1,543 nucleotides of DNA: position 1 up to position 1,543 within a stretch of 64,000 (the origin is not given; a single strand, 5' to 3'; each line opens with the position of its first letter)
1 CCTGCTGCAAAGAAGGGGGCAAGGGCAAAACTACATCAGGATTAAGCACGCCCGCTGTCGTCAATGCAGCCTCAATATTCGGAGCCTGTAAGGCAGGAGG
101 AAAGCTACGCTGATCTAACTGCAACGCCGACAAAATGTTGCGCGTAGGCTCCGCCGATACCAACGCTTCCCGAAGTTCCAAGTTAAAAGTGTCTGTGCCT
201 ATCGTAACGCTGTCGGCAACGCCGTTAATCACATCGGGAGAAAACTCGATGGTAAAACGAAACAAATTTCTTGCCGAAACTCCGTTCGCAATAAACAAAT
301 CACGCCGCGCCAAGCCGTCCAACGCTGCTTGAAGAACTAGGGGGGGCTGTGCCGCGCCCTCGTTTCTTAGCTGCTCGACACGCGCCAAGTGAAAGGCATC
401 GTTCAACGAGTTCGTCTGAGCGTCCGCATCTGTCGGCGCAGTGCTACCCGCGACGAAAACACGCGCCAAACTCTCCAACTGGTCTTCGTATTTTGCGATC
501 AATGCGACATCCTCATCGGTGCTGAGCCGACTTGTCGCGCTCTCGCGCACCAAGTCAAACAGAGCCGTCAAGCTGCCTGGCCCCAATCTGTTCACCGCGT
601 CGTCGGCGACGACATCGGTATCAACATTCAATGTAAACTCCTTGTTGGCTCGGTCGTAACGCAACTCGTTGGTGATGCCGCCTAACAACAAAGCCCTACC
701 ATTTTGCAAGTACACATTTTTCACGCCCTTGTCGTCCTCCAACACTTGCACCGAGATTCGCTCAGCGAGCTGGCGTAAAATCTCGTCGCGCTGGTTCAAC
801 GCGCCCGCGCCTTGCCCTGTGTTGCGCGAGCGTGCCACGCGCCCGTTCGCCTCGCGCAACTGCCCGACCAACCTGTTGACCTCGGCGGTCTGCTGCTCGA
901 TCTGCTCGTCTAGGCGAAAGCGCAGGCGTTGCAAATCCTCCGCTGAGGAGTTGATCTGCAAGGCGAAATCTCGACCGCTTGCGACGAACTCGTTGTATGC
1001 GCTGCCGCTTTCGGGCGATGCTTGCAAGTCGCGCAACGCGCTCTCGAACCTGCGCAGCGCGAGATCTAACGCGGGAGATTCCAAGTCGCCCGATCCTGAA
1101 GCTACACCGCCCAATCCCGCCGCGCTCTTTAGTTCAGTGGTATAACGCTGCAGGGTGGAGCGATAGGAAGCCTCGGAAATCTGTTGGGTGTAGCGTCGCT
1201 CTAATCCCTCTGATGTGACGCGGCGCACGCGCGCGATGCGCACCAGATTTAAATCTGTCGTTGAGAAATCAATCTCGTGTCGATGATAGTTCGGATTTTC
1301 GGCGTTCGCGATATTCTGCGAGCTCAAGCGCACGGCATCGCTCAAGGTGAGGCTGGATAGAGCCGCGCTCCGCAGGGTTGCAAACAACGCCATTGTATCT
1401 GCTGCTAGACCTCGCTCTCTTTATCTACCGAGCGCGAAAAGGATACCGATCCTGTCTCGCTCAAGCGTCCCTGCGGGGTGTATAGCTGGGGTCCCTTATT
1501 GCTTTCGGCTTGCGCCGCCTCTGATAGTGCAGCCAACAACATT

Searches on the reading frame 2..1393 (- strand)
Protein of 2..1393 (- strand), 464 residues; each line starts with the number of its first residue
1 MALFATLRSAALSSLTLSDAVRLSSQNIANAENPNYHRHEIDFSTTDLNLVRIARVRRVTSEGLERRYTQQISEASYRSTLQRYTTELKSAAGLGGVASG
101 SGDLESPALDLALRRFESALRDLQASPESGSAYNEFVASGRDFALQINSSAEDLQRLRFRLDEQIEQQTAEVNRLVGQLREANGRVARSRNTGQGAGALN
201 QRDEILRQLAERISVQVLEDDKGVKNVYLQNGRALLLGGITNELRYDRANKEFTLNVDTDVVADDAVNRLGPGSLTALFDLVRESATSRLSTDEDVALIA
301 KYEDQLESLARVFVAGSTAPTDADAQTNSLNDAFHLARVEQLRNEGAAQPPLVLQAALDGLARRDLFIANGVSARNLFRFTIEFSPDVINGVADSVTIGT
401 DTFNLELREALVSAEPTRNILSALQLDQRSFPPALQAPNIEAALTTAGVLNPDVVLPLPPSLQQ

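Call 14: search_protein_families(library=pfam, proteins=[window:2-1393:-])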
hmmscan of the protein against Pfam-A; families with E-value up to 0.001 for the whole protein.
window:2-1393:- (464 aa): 1 family
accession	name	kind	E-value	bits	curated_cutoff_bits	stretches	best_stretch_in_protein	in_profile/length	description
PF22638.1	FlgK_D1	-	4.6e-27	95.5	28.6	1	108-311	14-208/233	Flagellar hook-associated protein FlgK helical domain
